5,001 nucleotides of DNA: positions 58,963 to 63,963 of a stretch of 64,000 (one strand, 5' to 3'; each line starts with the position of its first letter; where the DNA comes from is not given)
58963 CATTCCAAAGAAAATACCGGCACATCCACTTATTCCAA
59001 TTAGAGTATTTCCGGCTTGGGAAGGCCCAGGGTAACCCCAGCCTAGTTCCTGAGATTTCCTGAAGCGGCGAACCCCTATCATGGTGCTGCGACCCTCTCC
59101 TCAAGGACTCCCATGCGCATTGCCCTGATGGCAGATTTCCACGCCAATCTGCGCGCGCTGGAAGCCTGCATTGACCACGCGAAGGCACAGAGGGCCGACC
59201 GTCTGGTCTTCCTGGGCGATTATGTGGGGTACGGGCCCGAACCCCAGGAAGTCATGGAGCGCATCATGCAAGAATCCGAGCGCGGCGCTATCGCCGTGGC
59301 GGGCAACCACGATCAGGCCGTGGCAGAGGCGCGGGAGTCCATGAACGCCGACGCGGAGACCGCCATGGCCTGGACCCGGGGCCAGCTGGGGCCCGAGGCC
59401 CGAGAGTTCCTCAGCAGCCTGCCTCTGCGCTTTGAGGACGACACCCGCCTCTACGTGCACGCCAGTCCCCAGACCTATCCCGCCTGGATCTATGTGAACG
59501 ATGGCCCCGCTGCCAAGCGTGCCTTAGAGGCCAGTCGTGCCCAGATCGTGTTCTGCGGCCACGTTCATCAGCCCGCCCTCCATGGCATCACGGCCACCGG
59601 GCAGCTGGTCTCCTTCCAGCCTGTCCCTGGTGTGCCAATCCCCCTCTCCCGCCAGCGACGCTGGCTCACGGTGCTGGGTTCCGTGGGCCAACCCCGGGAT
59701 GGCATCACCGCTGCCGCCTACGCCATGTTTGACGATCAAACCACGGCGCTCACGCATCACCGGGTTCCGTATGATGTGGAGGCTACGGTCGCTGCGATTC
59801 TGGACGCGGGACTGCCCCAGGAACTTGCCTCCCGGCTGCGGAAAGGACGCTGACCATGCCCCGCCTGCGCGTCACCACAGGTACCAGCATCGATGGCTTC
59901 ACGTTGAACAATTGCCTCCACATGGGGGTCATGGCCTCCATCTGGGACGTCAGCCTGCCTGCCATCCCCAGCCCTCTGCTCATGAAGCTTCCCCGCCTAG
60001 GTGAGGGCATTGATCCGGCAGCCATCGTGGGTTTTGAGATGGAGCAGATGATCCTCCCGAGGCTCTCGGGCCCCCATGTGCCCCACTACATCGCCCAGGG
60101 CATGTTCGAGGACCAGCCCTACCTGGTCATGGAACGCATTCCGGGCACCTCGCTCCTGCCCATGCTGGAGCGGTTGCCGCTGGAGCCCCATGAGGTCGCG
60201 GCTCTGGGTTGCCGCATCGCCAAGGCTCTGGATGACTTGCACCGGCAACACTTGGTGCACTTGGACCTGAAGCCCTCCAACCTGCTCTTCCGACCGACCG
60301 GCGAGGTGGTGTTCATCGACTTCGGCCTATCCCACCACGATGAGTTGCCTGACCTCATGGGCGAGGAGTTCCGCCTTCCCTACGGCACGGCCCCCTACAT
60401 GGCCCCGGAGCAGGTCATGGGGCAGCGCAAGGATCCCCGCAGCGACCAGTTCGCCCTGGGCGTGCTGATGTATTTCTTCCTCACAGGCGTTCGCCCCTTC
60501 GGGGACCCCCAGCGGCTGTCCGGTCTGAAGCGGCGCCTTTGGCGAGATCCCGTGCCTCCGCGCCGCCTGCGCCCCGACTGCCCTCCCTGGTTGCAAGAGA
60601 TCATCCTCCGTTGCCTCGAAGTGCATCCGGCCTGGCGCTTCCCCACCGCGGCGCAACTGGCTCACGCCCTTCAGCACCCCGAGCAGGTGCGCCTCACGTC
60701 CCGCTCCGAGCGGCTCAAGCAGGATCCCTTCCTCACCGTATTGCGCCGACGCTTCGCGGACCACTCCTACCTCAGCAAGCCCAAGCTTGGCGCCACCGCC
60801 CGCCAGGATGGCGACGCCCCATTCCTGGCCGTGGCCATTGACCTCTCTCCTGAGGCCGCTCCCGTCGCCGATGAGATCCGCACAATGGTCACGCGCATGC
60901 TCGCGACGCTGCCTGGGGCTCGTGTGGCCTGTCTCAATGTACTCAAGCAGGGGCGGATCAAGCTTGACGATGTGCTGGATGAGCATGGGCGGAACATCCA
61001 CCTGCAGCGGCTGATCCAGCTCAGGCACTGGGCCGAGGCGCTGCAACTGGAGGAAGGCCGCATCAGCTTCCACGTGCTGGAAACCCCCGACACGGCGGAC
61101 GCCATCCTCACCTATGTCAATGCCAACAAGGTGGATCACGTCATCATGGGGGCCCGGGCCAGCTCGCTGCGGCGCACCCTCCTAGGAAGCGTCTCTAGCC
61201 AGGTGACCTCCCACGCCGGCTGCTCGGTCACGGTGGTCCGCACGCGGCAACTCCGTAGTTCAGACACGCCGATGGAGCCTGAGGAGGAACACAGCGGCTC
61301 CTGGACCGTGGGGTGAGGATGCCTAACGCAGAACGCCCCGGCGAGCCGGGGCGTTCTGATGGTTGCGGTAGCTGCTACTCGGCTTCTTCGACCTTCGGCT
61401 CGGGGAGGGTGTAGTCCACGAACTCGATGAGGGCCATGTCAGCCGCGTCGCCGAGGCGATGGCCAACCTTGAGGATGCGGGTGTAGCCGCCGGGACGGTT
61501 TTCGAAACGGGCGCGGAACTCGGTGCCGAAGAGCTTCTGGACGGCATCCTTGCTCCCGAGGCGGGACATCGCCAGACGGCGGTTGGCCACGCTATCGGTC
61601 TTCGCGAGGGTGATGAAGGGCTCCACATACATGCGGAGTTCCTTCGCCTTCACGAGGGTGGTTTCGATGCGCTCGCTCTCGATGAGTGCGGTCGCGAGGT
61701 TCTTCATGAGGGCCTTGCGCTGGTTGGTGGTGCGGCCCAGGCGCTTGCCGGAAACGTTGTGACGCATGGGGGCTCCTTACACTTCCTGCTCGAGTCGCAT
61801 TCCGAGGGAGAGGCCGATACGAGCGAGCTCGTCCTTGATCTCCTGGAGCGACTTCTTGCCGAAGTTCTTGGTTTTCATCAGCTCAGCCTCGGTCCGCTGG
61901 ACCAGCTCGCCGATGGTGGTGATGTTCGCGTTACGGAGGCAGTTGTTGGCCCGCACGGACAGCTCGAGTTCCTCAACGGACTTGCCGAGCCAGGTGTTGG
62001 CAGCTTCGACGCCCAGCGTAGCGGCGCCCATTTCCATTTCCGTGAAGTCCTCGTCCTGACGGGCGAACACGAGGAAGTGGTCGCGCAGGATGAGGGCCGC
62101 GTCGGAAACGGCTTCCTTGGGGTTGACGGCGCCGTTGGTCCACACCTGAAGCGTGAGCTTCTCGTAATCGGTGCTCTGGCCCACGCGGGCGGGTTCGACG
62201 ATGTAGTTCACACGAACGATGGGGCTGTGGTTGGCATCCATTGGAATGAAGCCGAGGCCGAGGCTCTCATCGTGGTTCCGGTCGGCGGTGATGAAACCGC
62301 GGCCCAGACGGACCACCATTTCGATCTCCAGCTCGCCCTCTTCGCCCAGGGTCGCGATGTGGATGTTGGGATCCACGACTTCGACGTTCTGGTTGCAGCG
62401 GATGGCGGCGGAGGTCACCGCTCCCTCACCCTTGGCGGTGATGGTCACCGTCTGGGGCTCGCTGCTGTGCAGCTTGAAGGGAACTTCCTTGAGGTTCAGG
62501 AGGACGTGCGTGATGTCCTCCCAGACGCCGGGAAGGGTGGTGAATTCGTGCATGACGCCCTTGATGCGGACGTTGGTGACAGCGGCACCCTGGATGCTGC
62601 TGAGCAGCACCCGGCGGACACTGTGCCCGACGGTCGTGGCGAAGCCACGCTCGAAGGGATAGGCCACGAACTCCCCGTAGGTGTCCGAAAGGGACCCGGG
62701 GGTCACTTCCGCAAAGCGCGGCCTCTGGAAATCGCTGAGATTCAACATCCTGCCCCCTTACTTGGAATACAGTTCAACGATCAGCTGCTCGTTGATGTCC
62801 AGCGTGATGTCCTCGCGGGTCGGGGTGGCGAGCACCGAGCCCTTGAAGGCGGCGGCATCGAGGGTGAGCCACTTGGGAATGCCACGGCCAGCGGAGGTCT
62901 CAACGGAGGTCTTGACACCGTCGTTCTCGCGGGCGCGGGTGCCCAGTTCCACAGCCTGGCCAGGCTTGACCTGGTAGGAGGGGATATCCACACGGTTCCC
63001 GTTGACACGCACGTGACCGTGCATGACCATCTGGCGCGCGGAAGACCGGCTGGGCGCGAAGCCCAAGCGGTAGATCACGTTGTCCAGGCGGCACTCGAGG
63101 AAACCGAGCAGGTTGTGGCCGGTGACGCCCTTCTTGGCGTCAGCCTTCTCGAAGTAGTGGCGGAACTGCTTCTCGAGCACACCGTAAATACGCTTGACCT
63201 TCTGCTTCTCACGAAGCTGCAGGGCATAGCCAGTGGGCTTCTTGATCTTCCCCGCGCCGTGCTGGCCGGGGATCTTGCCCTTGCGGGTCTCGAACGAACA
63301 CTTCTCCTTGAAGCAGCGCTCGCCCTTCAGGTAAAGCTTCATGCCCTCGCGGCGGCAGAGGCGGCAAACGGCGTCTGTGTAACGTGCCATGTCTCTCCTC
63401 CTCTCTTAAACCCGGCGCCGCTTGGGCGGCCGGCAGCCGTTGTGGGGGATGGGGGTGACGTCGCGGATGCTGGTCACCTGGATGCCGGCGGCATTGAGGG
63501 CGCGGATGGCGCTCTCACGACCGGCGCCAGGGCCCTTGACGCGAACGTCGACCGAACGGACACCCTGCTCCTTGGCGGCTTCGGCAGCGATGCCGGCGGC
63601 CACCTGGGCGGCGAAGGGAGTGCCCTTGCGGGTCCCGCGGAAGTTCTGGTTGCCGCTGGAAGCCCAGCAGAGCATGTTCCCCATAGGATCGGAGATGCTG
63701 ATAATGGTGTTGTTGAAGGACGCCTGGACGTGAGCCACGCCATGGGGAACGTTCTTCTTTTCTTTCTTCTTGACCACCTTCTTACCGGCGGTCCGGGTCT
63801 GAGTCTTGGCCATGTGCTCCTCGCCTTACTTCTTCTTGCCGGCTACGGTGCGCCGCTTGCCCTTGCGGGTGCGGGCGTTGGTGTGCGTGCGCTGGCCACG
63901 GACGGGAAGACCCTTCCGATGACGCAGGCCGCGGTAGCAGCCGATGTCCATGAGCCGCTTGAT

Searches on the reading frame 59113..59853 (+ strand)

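Call 45: search_protein_families(library=pfam, proteins=[window:59113-59853:+], max_evalue=0.001)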
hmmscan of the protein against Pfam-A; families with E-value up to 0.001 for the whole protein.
window:59113-59853:+ (246 aa): 2 families
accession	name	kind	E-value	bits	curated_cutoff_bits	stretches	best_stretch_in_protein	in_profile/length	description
PF12850.12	Metallophos_2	-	4.9e-18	66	27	1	1-207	1-150/154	Calcineurin-like phosphoesterase superfamily domain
PF00149.33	Metallophos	-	1.9e-15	58.3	21.5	1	1-154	1-191/191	Calcineurin-like phosphoesterase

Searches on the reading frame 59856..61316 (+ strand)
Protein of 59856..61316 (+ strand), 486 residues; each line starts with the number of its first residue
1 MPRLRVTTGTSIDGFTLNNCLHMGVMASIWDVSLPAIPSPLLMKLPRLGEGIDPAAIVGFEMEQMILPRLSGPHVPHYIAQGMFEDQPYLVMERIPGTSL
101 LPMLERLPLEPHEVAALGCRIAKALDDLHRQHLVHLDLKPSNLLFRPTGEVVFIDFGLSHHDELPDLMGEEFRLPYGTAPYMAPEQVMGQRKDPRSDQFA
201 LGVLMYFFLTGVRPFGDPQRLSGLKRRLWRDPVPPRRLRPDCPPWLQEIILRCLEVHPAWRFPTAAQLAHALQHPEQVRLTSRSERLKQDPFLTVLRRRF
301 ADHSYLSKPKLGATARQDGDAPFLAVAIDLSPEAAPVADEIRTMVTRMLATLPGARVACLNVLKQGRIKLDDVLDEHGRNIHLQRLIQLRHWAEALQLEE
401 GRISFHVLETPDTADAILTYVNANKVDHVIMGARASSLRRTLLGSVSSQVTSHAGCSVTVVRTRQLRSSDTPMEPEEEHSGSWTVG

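Call 69: search_protein_families(library=pfam, proteins=[window:59856-61316:+], max_evalue=0.0001)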
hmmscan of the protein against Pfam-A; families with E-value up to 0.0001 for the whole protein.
window:59856-61316:+ (486 aa): 5 families
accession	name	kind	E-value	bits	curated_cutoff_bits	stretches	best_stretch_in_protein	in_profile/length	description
PF00069.31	Pkinase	-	1.1e-28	100.8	31.7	1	62-269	47-259/263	Protein kinase domain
PF07714.23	PK_Tyr_Ser-Thr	-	3.3e-18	66.4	23.1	1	58-269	46-255/258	Protein tyrosine and serine/threonine kinase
PF00582.32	Usp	-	9.9e-18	65.5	24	1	326-462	7-141/141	Universal stress protein family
PF01636.29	APH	-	1.8e-08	34.9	23.2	0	71-130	50-109/239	Phosphotransferase enzyme family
PF03109.22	ABC1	-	5.7e-08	32.6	22.9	1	86-160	141-215/244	ABC1 atypical kinase-like domain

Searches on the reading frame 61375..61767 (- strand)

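Call 45: search_protein_families(library=pfam, proteins=[window:61375-61767:-], max_evalue=0.001)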
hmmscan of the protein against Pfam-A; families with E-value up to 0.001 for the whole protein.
window:61375-61767:- (130 aa): 1 family
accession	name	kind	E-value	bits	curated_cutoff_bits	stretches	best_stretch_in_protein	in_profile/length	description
PF01196.24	Ribosomal_L17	-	5.6e-35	120.6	27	1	20-117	1-97/97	Ribosomal protein L17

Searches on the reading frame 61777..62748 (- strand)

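Call 45: search_protein_families(library=pfam, proteins=[window:61777-62748:-], max_evalue=0.001)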
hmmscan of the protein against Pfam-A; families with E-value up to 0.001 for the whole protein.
window:61777-62748:- (323 aa): 4 families
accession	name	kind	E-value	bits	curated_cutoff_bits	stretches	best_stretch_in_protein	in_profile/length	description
PF01000.31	RNA_pol_A_bac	-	5.1e-30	104.6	33.9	1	60-175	1-119/119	RNA polymerase Rpb3/RpoA insert domain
PF03118.21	RNA_pol_A_CTD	-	7.1e-26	90.2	23.8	1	254-309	11-66/67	Bacterial RNA polymerase, alpha chain C terminal domain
PF01193.29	RNA_pol_L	-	4.5e-21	74.8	24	1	31-225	2-74/74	RNA polymerase Rpb3/Rpb11 dimerisation domain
PF14520.12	HHH_5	-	0.00081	20.3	27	0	271-309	18-56/57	Helix-hairpin-helix domain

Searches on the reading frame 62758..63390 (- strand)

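Call 44: search_protein_families(library=pfam, proteins=[window:62758-63390:-], max_evalue=0.001)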
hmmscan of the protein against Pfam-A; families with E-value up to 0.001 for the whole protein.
window:62758-63390:- (210 aa): 3 families
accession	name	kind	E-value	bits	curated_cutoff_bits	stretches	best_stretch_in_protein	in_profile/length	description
PF00163.24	Ribosomal_S4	-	1.5e-32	112.6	23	1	3-99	1-95/95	Ribosomal protein S4/S9 N-terminal domain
PF01479.30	S4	-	4.7e-22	77.9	22.8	1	101-146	2-47/48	S4 domain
PF22421.1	SYY_C-terminal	-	8.5e-05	22.8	27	1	104-147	23-66/83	Tyrosine--tRNA ligase SYY-like C-terminal domain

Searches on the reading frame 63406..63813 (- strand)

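Call 45: search_protein_families(library=pfam, proteins=[window:63406-63813:-], max_evalue=0.001)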
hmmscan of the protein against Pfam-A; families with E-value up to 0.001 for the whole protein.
window:63406-63813:- (135 aa): 1 family
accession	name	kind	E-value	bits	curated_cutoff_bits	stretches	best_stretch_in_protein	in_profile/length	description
PF00411.24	Ribosomal_S11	-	4.9e-47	159.3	25.1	1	25-134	1-110/110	Ribosomal protein S11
